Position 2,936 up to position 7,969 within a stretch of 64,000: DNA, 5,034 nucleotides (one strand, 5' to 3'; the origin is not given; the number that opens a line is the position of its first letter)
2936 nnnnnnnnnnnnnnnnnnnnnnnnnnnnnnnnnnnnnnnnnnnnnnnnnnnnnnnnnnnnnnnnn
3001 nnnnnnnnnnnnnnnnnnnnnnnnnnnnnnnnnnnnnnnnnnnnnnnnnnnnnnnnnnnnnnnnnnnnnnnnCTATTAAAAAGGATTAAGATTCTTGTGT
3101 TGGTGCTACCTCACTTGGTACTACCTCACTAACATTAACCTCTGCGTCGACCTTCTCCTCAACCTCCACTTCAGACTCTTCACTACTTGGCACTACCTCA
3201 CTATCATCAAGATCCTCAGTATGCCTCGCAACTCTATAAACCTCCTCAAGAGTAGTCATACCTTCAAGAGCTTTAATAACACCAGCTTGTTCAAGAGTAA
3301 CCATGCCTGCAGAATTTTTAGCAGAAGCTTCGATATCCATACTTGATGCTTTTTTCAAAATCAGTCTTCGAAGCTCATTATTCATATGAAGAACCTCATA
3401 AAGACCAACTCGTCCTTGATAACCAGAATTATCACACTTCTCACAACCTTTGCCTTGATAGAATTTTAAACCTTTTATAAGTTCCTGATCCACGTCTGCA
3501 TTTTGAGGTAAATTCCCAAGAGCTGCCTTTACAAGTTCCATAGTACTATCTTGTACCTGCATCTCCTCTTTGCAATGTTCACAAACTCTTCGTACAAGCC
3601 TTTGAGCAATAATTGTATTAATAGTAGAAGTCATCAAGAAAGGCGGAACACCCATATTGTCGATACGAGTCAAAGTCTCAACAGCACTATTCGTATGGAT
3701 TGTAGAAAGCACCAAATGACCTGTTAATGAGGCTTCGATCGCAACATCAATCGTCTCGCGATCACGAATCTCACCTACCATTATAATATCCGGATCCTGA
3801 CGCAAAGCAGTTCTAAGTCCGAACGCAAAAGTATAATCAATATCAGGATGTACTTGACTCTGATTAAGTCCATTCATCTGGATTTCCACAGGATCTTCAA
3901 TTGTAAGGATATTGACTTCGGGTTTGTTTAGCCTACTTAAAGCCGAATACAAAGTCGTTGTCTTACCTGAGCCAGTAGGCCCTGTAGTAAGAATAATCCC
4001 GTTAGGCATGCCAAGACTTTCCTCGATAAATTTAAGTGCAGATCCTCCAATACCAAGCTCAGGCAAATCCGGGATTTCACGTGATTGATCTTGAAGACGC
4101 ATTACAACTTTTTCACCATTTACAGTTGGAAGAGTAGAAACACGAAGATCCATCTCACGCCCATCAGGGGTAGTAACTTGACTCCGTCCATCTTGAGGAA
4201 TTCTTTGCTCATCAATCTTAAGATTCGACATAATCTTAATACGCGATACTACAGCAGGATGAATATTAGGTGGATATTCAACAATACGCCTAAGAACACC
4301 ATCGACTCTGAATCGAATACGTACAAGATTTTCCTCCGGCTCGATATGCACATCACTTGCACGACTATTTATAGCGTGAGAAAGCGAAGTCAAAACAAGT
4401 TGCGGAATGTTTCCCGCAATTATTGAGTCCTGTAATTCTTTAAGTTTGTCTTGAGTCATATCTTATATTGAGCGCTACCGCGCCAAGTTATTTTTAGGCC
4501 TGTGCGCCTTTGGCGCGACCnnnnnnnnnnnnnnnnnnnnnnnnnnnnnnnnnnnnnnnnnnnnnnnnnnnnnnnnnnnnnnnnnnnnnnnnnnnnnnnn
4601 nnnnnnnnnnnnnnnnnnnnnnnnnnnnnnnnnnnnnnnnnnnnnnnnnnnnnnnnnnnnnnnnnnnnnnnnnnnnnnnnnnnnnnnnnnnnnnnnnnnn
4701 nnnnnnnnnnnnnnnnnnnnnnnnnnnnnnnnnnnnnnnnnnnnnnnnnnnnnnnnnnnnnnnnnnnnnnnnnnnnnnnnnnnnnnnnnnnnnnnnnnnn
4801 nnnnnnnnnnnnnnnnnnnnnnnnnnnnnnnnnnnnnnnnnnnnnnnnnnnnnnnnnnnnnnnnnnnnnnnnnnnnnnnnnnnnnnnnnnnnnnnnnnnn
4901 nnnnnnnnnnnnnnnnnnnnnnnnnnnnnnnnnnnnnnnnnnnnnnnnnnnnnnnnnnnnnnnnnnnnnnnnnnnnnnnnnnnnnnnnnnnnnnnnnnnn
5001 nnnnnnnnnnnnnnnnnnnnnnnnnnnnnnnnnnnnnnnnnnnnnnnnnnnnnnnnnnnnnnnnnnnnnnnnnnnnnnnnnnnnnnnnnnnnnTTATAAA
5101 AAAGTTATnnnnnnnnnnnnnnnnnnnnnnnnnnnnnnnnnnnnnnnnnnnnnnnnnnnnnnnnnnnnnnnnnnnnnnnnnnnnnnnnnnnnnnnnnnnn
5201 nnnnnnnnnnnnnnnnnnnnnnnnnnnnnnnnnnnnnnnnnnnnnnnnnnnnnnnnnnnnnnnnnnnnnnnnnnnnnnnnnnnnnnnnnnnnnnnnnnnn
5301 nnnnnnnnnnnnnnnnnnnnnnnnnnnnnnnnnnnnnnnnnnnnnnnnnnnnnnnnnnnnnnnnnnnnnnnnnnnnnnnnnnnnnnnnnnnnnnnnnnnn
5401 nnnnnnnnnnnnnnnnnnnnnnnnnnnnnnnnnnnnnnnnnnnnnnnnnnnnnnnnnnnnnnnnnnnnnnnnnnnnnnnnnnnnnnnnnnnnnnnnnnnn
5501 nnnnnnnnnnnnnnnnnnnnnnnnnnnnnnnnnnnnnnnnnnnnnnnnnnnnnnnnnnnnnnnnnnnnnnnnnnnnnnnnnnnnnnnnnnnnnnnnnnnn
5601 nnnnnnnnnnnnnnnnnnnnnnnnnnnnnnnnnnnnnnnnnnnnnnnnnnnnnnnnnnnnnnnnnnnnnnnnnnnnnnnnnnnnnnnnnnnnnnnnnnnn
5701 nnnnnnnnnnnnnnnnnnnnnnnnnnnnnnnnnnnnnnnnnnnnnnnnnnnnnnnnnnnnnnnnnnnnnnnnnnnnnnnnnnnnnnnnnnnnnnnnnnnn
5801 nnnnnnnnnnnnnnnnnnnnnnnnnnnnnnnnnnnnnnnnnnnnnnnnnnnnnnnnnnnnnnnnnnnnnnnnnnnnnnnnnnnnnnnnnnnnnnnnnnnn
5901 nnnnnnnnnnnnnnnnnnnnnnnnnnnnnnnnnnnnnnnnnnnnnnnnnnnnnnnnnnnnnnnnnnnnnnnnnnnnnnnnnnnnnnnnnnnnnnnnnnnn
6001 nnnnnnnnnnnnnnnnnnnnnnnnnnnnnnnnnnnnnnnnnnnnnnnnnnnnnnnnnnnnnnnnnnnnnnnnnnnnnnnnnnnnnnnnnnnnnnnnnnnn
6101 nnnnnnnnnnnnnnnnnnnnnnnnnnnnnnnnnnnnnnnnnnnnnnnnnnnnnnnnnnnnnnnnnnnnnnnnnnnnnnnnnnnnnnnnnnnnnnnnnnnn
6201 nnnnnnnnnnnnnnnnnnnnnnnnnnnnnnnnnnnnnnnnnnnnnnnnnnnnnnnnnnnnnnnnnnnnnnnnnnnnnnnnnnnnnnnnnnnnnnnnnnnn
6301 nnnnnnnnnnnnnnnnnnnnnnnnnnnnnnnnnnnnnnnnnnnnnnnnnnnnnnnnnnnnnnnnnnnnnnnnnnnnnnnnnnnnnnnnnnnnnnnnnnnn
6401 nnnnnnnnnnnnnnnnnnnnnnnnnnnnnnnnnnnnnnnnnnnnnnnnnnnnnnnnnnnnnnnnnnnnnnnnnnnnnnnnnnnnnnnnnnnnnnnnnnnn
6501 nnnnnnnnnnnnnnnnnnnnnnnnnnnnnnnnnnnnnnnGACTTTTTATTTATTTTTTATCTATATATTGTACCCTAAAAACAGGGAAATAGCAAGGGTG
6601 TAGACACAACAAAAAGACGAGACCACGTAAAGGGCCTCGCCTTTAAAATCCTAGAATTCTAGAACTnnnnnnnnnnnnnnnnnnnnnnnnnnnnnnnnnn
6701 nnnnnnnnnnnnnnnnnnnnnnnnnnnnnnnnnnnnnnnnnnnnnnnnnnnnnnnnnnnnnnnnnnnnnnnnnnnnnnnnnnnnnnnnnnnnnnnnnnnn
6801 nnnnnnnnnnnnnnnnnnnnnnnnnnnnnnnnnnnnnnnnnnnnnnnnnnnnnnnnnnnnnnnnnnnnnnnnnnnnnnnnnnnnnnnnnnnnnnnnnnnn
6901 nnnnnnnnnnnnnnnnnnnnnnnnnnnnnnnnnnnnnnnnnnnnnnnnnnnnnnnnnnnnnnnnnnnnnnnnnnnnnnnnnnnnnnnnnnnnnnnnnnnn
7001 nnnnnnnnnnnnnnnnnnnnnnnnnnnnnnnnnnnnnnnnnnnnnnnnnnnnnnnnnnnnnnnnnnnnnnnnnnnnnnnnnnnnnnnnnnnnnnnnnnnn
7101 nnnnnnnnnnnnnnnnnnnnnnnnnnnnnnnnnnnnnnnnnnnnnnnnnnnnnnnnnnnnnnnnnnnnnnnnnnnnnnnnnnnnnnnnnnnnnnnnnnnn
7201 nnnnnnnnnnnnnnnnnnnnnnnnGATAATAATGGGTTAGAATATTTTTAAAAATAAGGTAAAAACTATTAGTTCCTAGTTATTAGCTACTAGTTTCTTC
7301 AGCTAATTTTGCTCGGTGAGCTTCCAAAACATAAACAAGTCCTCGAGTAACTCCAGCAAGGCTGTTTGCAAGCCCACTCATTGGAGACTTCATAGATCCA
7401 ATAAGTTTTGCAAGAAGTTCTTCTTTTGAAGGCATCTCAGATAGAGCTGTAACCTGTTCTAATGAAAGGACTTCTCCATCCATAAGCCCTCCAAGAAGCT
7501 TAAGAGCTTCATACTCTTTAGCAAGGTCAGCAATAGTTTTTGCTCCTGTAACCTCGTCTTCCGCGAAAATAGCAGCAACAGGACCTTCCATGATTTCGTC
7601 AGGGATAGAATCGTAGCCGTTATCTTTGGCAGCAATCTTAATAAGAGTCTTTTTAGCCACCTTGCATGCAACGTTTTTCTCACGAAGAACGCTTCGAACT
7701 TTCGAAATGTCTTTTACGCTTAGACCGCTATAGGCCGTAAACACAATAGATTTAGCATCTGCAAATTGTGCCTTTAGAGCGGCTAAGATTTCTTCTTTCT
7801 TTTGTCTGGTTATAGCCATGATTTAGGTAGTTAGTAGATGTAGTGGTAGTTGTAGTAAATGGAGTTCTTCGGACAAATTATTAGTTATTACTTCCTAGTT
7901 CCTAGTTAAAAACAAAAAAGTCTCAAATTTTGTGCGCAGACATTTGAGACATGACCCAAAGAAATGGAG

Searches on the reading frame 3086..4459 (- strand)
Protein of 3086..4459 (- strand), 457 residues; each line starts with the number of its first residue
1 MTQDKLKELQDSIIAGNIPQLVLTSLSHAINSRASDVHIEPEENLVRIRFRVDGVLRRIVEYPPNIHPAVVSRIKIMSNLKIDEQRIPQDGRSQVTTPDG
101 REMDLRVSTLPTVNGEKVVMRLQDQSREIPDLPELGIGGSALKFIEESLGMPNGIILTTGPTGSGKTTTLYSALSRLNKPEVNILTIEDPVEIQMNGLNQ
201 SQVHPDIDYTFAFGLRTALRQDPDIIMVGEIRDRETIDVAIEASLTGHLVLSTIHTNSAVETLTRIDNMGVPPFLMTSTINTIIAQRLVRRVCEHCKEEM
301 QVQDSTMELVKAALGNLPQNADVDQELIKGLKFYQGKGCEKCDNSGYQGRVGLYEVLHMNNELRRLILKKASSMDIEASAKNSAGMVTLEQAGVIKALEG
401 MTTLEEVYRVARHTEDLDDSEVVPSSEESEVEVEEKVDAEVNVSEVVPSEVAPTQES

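Call 74: search_protein_families(library=pfam, proteins=[window:3086-4459:-], max_evalue=0.01)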
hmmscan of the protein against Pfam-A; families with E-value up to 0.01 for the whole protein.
window:3086-4459:- (457 aa): 3 families
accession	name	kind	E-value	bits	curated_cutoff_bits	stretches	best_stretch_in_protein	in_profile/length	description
PF00437.27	T2SSE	-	4.7e-131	437.3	24.9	1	17-409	7-370/370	Type II/IV secretion system protein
PF25199.1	nSTAND_NTPase5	-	0.00027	21.2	34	1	141-195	28-84/145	Novel STAND NTPase 5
PF13401.12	AAA_22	-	0.0051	17.6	27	0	153-188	5-40/130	AAA domain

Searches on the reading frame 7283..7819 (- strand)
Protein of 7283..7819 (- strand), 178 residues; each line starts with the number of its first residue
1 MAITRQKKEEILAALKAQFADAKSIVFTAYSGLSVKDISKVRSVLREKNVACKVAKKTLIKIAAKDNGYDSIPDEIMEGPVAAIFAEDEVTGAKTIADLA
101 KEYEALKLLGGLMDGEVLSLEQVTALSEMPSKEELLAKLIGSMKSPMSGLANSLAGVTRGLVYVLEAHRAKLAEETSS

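Call 27: find_encoding_contigs(protein=window:7283-7819:-, flank=10000, max_places=10)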
Protein window:7283-7819:- (178 aa): 1 contig read that carries it; 1 place shown.
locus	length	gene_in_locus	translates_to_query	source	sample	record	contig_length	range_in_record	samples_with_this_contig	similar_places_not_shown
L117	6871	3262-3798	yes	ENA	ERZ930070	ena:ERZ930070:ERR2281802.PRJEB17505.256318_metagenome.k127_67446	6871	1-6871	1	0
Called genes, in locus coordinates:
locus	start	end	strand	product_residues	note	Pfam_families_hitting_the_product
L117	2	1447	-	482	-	?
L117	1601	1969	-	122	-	PF01503:PRA-PH (weak), PF03819:MazG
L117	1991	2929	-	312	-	PF05621:TniB (faint), PF01745:IPT (weak), PF01715:IPPT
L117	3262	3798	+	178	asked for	PF00466:Ribosomal_L10, PF27436:RL10_C (weak)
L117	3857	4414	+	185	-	-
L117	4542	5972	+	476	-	-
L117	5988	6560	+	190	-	-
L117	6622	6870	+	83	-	?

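Call 28: find_homologous_proteins(query=window:7283-7819:-, max_evalue=1e-10)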
Query window:7283-7819:- (178 aa): 328 proteins with E <= 1e-10 among 710 candidates; the best 120 are listed.
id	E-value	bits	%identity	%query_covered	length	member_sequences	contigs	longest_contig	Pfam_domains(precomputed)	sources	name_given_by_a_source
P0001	1.2e-101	355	100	100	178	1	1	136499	PF00466.26,PF27436.1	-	-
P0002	4.3e-77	275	77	99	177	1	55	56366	PF00466.26,PF27436.1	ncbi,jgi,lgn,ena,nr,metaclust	ncbi:50S ribosomal protein L10 [Candidatus Peregrinibacteria bacterium CG22_combo_CG10-13_8_21_14_al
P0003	1.3e-76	274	77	97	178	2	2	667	PF00466.26,PF27436.1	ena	-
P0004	1.2e-75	271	78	94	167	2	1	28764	PF00466.26,PF27436.1,PF28227.1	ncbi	-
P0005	2.3e-74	266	76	99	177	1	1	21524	PF00466.26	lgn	-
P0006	2.1e-66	241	69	98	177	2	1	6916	PF00466.26,PF27436.1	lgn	-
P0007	2.7e-65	237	66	98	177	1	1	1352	PF00466.26,PF27436.1,PF28227.1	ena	-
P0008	3.8e-64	233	65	98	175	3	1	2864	PF00466.26,PF27436.1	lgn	-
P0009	5.2e-64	233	65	98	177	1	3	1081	PF00466.26,PF27436.1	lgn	-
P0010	2.9e-63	230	68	98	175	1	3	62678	PF00466.26,PF27436.1,PF28227.1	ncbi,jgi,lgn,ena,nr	ncbi:50S ribosomal protein L10 [Patescibacteria group bacterium]|nr:50S ribosomal protein L10 [Pates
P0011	2.5e-62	227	63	98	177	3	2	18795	PF00466.26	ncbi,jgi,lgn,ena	ncbi:MAG: 50S ribosomal protein L10 [Candidatus Gracilibacteria bacterium]|jgi:large subunit ribosom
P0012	3.2e-62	227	64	98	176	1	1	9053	PF00466.26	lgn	-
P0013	3.3e-56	208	81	71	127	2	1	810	PF00466.26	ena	-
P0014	5.7e-48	181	56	93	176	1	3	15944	PF00466.26,PF27436.1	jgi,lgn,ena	-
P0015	3.9e-46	175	58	90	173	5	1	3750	PF00466.26,PF27436.1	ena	-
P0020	6.2e-44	168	56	90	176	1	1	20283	PF00466.26,PF27436.1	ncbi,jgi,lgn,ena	ncbi:MAG: 50S ribosomal protein L10 [Candidatus Gracilibacteria bacterium]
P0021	7.7e-44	167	52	98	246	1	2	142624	PF00466.26,PF27436.1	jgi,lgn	jgi:large subunit ribosomal protein L10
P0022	8.0e-44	167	50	97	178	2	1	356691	PF00466.26,PF27436.1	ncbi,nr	ncbi:50S ribosomal protein L10 [bacterium]|nr:50S ribosomal protein L10 [bacterium]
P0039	2.2e-41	159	51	94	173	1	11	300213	PF00466.26,PF27436.1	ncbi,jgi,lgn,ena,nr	ncbi:50S ribosomal protein L10 [Candidatus Peregrinibacteria bacterium]|jgi:large subunit ribosomal 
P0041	3.3e-41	159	48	98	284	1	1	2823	PF00466.26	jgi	jgi:large subunit ribosomal protein L10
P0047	1.0e-40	157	50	94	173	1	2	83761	PF00466.26,PF27436.1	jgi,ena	jgi:large subunit ribosomal protein L10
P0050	1.3e-40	157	48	98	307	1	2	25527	PF00466.26,PF27436.1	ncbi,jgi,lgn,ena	jgi:large subunit ribosomal protein L10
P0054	2.2e-40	156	48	98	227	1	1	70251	PF00466.26,PF27436.1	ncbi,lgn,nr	ncbi:50S ribosomal protein L10 [Candidatus Peregrinibacteria bacterium]|nr:50S ribosomal protein L10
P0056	3.9e-40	155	50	97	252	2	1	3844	PF00466.26,PF27436.1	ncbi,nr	ncbi:50S ribosomal protein L10, partial [Patescibacteria group bacterium]|nr:50S ribosomal protein L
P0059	8.0e-40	154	51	90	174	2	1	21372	PF00466.26,PF27436.1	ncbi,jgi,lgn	ncbi:MAG: 50S ribosomal protein L10 [Candidatus Gracilibacteria bacterium]|jgi:large subunit ribosom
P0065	1.7e-39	153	52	94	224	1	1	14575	PF00466.26,PF27436.1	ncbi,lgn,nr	ncbi:50S ribosomal protein L10 [Candidatus Peregrinibacteria bacterium]|nr:50S ribosomal protein L10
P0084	4.0e-38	149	49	98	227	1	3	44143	PF00466.26,PF27436.1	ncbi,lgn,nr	ncbi:50S ribosomal protein L10 [Patescibacteria group bacterium]|nr:50S ribosomal protein L10 [Pates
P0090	9.0e-38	148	47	96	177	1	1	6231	PF00466.26,PF27436.1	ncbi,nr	ncbi:50S ribosomal protein L10 [Candidatus Peregrinibacteria bacterium]|nr:50S ribosomal protein L10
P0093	2.3e-37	146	47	100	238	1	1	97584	PF00466.26,PF27436.1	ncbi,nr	ncbi:50S ribosomal protein L10 [Candidatus Peregrinibacteria bacterium]|nr:50S ribosomal protein L10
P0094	2.4e-37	146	48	99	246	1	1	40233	PF00466.26,PF27436.1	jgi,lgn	jgi:large subunit ribosomal protein L10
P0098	6.1e-37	145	48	97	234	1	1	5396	PF00466.26,PF27436.1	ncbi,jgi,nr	ncbi:MAG: 50S ribosomal protein L10 [Candidatus Peregrinibacteria bacterium]|nr:50S ribosomal protei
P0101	7.4e-37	145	47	97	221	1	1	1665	PF00466.26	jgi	jgi:large subunit ribosomal protein L10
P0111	5.9e-36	142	47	99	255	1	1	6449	PF00466.26,PF27436.1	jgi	jgi:large subunit ribosomal protein L10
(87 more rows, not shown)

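Call 29: find_encoding_contigs(protein=P0002, flank=10000, max_places=4)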
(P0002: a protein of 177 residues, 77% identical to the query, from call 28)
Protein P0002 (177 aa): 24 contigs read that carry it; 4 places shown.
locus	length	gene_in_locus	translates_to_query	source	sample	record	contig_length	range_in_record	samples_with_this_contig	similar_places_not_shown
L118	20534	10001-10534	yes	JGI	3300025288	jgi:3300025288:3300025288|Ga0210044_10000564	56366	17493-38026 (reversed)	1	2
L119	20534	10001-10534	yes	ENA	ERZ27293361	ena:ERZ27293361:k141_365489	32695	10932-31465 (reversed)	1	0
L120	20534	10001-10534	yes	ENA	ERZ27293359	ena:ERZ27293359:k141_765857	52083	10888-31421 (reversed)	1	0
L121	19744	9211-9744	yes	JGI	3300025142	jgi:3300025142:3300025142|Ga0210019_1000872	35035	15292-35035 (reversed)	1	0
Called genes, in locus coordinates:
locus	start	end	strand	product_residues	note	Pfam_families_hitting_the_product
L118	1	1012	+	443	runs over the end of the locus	PF00395:SLH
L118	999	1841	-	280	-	PF03239:FTR1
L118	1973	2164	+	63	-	-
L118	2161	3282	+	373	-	PF00390:malic, PF03949:Malic_M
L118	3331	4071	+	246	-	PF20772:TACO1_YebC_N, PF01709:Transcrip_reg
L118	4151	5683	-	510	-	PF01368:DHH, PF02272:DHHA1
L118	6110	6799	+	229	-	-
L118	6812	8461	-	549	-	PF01368:DHH, PF02272:DHHA1, PF17768:RecJ_OB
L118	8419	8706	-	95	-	PF03819:MazG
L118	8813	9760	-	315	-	PF01745:IPT (weak), PF01715:IPPT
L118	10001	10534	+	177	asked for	PF00466:Ribosomal_L10, PF27436:RL10_C (faint)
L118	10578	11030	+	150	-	PF16320:Ribosomal_L12_N, PF00542:Ribosomal_L12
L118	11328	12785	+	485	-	-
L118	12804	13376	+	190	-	-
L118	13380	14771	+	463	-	PF00437:T2SSE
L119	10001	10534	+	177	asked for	PF00466:Ribosomal_L10, PF27436:RL10_C (faint)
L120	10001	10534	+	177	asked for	PF00466:Ribosomal_L10, PF27436:RL10_C (faint)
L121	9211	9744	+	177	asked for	PF00466:Ribosomal_L10, PF27436:RL10_C (faint)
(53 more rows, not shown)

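Call 30: find_encoding_contigs(protein=P0004, flank=10000, max_places=2)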
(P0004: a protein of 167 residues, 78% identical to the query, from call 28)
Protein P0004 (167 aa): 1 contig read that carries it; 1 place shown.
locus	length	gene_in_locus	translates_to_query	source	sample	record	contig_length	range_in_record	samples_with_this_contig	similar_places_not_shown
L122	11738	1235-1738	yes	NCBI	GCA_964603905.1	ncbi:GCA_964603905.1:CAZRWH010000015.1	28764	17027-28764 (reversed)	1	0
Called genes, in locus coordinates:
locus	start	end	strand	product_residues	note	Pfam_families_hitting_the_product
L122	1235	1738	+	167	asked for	PF00466:Ribosomal_L10, PF27436:RL10_C (weak), PF28227:MRPL11_C (weak)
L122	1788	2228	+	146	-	PF16320:Ribosomal_L12_N, PF00542:Ribosomal_L12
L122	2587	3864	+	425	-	-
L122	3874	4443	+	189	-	-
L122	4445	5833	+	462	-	PF00437:T2SSE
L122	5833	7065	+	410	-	PF00482:T2SSF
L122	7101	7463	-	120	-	PF05635:23S_rRNA_IVP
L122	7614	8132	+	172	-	PF07963:N_methyl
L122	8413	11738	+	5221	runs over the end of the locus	PF18884:TSP3_bac (faint), PF18565:Glyco_hydro2_C5 (faint), PF00395:SLH (weak)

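Call 31: find_encoding_contigs(protein=P0005, flank=10000, max_places=2)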
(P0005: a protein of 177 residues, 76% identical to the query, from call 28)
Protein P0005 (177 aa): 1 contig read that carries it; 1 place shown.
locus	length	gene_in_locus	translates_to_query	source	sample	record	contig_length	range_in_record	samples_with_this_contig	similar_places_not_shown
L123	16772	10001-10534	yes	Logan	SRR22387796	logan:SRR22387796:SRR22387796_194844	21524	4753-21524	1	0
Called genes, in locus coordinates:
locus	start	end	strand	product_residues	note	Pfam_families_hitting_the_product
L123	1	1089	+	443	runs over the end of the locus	PF00395:SLH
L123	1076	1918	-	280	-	PF03239:FTR1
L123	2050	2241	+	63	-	-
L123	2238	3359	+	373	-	PF00390:malic, PF03949:Malic_M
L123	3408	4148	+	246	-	PF20772:TACO1_YebC_N, PF01709:Transcrip_reg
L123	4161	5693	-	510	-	PF01368:DHH, PF02272:DHHA1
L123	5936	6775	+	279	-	-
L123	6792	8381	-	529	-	PF01368:DHH, PF02272:DHHA1, PF17768:RecJ_OB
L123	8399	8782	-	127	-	PF03819:MazG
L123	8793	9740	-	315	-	PF01745:IPT (weak), PF01715:IPPT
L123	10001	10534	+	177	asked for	PF00466:Ribosomal_L10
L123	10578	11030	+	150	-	PF16320:Ribosomal_L12_N, PF00542:Ribosomal_L12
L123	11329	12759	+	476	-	-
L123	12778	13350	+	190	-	-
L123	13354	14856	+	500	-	PF00437:T2SSE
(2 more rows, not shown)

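Call 32: find_encoding_contigs(protein=P0010, flank=10000, max_places=2)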
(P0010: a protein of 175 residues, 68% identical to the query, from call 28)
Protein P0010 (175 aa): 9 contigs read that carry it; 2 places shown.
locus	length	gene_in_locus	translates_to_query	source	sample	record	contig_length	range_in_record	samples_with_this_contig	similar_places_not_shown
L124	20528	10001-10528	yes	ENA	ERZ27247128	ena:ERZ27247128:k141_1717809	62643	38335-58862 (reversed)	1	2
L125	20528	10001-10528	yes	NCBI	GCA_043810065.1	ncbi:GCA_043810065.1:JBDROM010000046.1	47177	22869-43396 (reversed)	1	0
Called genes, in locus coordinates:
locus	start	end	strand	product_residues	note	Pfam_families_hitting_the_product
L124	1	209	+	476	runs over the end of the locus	PF13393:tRNA-synt_His, PF00587:tRNA-synt_2b, PF03129:HGTP_anticodon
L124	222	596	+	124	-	-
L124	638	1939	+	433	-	PF00395:SLH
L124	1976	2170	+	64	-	-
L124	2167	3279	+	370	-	PF00390:malic, PF03949:Malic_M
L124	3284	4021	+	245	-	PF20772:TACO1_YebC_N, PF01709:Transcrip_reg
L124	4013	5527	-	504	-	PF01368:DHH, PF02272:DHHA1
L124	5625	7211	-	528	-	PF01368:DHH, PF02272:DHHA1, PF17768:RecJ_OB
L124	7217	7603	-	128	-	PF01503:PRA-PH (weak), PF03819:MazG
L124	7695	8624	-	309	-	PF01745:IPT (weak), PF01715:IPPT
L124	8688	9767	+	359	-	-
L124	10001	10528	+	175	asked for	PF00466:Ribosomal_L10, PF27436:RL10_C (faint), PF28227:MRPL11_C (weak)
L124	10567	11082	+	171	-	PF16320:Ribosomal_L12_N, PF00542:Ribosomal_L12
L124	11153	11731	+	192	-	-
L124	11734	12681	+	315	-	-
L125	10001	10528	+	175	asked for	PF00466:Ribosomal_L10, PF27436:RL10_C (faint), PF28227:MRPL11_C (weak)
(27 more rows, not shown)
